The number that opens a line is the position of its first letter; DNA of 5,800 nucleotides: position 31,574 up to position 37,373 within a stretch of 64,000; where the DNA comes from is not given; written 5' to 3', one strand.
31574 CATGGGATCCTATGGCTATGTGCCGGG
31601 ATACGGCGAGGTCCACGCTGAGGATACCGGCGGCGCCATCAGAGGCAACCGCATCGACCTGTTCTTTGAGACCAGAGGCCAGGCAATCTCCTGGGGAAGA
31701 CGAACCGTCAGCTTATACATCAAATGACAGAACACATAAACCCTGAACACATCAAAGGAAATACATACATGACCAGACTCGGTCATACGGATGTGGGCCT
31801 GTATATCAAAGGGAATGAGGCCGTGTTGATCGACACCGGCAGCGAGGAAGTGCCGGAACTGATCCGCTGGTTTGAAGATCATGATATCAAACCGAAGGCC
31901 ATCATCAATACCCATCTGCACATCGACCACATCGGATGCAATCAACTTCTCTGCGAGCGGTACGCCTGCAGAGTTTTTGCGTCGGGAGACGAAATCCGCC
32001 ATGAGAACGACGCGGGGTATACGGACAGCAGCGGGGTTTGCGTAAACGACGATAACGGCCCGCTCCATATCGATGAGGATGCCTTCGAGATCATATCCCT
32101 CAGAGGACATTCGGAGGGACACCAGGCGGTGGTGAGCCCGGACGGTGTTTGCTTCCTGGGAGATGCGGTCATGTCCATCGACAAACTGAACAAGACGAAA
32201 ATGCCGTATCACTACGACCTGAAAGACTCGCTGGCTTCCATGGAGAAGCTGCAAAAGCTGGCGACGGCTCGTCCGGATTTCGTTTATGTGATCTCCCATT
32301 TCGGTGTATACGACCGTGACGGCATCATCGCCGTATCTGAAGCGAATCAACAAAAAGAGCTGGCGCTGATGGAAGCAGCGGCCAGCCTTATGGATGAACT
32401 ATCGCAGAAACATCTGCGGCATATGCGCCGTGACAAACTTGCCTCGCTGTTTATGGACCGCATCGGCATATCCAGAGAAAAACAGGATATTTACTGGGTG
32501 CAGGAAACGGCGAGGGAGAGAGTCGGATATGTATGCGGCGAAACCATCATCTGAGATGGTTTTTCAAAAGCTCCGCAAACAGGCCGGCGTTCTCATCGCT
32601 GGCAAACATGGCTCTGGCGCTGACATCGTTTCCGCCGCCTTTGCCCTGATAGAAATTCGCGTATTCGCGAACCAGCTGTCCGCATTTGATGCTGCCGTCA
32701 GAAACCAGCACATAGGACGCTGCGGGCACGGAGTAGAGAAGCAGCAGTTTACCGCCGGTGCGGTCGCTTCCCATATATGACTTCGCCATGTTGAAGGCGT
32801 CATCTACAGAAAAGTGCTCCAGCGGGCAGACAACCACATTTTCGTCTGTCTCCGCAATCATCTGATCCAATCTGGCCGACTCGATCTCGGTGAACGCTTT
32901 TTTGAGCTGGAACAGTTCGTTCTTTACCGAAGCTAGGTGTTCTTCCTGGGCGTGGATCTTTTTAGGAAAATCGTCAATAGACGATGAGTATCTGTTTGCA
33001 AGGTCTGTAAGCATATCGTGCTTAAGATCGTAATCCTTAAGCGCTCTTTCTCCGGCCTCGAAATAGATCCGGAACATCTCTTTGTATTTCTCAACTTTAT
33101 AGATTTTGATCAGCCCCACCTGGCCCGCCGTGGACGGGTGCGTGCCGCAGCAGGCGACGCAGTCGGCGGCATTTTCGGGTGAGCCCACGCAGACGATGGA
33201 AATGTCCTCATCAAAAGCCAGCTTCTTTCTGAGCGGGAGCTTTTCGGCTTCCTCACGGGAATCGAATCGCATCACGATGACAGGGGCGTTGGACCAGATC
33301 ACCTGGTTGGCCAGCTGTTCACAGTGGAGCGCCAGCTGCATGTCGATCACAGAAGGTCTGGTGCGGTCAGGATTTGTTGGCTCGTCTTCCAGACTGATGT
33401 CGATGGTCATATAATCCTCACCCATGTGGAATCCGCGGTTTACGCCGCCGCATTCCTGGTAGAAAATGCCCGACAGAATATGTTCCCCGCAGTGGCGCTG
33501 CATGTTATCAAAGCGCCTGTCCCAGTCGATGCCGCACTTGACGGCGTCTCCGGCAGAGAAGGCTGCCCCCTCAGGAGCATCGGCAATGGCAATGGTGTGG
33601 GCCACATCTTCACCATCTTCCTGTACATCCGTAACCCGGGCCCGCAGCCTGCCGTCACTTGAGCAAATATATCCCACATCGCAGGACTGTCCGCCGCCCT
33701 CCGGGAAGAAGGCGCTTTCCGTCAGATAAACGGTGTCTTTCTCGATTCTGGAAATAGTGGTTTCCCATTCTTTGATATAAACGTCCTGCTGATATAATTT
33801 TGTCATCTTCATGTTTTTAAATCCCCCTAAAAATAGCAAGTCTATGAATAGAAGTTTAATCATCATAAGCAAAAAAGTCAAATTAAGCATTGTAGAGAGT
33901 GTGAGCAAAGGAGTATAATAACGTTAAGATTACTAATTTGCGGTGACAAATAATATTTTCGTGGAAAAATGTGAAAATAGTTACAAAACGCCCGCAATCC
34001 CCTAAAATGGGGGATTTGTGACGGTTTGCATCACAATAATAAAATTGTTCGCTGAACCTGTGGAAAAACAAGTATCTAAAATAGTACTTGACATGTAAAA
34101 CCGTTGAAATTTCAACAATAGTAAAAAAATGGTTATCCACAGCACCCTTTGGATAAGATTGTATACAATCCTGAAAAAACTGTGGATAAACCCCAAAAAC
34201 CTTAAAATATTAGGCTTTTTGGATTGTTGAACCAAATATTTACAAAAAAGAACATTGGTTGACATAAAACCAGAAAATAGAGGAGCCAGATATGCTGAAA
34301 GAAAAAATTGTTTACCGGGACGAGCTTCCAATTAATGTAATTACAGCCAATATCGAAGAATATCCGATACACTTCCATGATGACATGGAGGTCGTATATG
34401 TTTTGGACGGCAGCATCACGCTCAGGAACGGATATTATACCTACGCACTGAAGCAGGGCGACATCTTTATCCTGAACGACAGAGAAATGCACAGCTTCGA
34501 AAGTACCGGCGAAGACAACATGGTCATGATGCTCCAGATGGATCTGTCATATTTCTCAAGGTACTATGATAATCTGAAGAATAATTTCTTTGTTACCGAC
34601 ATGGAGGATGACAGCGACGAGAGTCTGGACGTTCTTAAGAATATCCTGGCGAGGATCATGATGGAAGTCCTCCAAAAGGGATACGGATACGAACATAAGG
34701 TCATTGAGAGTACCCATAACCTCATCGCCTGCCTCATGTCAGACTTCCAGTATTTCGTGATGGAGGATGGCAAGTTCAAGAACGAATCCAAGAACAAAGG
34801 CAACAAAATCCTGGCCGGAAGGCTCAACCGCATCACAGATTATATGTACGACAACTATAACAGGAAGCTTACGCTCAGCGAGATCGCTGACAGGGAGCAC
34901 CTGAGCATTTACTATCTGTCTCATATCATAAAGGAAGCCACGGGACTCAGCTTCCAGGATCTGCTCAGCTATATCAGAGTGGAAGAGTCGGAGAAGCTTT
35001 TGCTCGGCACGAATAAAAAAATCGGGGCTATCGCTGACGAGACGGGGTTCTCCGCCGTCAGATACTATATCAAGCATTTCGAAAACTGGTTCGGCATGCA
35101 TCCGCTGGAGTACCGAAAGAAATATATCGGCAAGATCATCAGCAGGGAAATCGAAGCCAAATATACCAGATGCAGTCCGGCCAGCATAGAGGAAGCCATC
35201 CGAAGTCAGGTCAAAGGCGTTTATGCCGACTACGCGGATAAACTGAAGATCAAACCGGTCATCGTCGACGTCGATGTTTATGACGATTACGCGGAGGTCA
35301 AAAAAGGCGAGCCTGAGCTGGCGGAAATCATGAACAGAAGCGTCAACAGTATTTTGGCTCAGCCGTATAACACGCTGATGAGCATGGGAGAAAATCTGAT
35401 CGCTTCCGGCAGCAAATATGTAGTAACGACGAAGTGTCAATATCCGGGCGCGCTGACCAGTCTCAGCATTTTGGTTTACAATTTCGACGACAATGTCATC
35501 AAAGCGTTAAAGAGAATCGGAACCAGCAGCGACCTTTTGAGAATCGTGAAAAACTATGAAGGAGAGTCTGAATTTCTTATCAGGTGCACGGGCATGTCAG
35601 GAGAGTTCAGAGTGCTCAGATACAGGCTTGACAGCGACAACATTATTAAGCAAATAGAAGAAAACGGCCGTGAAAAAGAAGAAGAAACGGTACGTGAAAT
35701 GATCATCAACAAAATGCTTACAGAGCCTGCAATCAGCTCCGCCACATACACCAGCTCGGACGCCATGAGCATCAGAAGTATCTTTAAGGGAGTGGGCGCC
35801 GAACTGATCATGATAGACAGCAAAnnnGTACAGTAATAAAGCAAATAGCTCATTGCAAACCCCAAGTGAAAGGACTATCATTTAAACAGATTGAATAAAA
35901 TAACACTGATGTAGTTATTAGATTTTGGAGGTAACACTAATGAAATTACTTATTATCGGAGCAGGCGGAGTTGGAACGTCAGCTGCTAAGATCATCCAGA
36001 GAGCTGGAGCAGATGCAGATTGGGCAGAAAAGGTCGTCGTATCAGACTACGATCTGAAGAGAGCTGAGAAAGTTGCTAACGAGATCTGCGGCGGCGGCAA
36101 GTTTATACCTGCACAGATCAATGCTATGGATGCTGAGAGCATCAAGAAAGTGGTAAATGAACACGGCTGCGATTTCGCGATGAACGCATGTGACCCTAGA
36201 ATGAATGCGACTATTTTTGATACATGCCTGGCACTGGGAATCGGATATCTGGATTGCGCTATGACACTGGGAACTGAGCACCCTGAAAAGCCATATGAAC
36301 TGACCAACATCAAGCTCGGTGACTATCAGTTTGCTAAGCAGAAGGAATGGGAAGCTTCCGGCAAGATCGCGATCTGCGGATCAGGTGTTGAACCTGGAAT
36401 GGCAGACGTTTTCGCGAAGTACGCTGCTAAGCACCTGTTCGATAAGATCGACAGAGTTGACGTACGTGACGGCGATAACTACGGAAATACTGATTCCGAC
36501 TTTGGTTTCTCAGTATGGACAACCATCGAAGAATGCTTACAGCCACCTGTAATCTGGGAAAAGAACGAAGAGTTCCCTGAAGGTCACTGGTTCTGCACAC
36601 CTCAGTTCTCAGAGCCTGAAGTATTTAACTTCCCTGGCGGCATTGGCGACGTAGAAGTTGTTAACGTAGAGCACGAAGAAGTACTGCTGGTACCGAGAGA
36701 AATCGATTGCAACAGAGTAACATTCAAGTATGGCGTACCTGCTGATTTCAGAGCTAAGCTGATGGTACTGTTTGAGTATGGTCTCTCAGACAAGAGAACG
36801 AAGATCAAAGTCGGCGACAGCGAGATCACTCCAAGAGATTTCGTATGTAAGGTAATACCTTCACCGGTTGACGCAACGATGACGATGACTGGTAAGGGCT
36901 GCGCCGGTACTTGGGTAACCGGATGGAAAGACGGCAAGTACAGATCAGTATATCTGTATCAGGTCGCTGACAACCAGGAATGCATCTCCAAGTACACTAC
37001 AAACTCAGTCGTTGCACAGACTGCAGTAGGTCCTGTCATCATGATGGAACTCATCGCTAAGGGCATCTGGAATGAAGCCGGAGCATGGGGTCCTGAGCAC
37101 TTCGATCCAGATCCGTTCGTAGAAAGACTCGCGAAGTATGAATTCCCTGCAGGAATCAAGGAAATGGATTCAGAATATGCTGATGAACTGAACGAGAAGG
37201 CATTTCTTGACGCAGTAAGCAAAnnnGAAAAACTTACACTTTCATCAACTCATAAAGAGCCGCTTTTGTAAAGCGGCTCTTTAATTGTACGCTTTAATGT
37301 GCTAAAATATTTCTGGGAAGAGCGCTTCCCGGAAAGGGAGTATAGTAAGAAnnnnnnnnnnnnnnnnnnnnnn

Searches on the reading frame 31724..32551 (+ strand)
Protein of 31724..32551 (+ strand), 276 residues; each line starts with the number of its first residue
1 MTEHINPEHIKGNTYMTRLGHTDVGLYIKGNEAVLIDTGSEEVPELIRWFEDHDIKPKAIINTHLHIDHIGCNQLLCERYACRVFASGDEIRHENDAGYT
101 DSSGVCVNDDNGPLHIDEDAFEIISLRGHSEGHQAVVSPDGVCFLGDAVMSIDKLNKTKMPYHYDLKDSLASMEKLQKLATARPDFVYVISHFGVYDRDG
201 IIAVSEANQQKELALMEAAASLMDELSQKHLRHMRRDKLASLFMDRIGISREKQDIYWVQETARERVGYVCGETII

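Call 63: search_protein_families(library=pfam, proteins=[window:31724-32551:+], max_evalue=0.000001)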
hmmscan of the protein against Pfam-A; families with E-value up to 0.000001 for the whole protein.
window:31724-32551:+ (276 aa): 1 family
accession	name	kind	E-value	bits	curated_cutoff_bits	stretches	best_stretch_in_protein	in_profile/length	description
PF00753.33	Lactamase_B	-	9.1e-20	71.9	22.7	1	20-182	4-190/196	Metallo-beta-lactamase superfamily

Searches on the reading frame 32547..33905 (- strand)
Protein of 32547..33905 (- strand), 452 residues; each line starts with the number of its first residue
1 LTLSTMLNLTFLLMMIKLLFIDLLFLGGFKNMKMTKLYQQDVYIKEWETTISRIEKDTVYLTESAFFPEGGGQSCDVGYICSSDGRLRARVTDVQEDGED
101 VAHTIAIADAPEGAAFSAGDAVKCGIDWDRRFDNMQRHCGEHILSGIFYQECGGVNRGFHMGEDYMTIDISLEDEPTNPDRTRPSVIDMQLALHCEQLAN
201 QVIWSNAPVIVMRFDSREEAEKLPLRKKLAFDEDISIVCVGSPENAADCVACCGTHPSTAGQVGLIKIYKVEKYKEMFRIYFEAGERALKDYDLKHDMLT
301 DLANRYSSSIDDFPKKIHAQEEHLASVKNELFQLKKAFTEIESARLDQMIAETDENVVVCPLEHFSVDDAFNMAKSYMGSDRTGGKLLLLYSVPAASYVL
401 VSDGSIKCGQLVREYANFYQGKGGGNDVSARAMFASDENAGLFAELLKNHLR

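Call 63: search_protein_families(library=pfam, proteins=[window:32547-33905:-], max_evalue=0.000001)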
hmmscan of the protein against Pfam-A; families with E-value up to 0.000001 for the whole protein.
window:32547-33905:- (452 aa): 1 family
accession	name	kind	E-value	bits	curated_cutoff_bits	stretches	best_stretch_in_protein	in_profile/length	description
PF01411.24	tRNA-synt_2c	-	1.7e-10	40.5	30.3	1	44-130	472-552/552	tRNA synthetases class II (A)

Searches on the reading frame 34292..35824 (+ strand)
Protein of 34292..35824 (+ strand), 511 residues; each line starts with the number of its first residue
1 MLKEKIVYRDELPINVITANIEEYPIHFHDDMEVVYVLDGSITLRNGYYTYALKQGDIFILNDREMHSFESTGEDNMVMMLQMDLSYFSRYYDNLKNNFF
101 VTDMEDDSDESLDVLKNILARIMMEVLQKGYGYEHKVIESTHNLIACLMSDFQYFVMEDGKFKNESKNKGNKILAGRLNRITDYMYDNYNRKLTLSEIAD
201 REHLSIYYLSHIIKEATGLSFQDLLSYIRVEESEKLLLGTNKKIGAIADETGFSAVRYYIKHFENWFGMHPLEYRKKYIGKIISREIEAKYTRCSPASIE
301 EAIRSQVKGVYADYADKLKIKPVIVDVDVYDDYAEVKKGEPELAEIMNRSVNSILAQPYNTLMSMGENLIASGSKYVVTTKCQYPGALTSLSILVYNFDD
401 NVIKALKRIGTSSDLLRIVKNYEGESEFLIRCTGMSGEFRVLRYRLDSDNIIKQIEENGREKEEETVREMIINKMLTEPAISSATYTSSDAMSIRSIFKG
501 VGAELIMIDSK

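Call 63: search_protein_families(library=pfam, proteins=[window:34292-35824:+], max_evalue=0.000001)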
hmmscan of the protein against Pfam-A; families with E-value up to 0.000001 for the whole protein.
window:34292-35824:+ (511 aa): 4 families
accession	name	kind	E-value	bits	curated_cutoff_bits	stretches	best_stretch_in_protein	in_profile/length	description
PF12833.13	HTH_18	-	3.4e-17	62.9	33.6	1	198-276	1-79/80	Helix-turn-helix domain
PF00165.29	HTH_AraC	-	2.3e-11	44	26.6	0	239-276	6-42/42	Bacterial regulatory helix-turn-helix proteins, AraC family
PF02311.25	AraC_binding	-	9.9e-11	42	21.1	1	23-96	15-89/135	AraC-like ligand binding domain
PF07883.17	Cupin_2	-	3e-09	36.9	27.2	1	24-80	11-67/70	Cupin domain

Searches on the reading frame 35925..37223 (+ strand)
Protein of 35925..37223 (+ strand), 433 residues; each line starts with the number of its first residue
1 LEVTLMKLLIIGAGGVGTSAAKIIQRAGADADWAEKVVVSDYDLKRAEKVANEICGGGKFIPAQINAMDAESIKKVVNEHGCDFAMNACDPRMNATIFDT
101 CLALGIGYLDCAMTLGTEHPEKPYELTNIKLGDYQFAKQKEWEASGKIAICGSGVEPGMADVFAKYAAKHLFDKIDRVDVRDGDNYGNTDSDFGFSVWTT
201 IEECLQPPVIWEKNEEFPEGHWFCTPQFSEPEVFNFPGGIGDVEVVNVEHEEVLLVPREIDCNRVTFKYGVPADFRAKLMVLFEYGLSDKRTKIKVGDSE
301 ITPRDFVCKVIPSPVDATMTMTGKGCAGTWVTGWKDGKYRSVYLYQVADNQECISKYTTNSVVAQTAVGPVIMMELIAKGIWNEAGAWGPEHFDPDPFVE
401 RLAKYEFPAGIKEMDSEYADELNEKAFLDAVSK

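Call 63: search_protein_families(library=pfam, proteins=[window:35925-37223:+], max_evalue=0.000001)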
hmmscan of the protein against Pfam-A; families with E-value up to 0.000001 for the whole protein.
window:35925-37223:+ (433 aa): 2 families
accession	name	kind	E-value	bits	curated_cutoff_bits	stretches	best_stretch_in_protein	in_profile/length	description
PF03435.24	Sacchrp_dh_NADP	-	1e-18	68.3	25.1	1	9-150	2-129/129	Saccharopine dehydrogenase NADP binding domain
PF16653.10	Sacchrp_dh_C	-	6.3e-17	63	31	1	154-405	1-263/265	Saccharopine dehydrogenase C-terminal domain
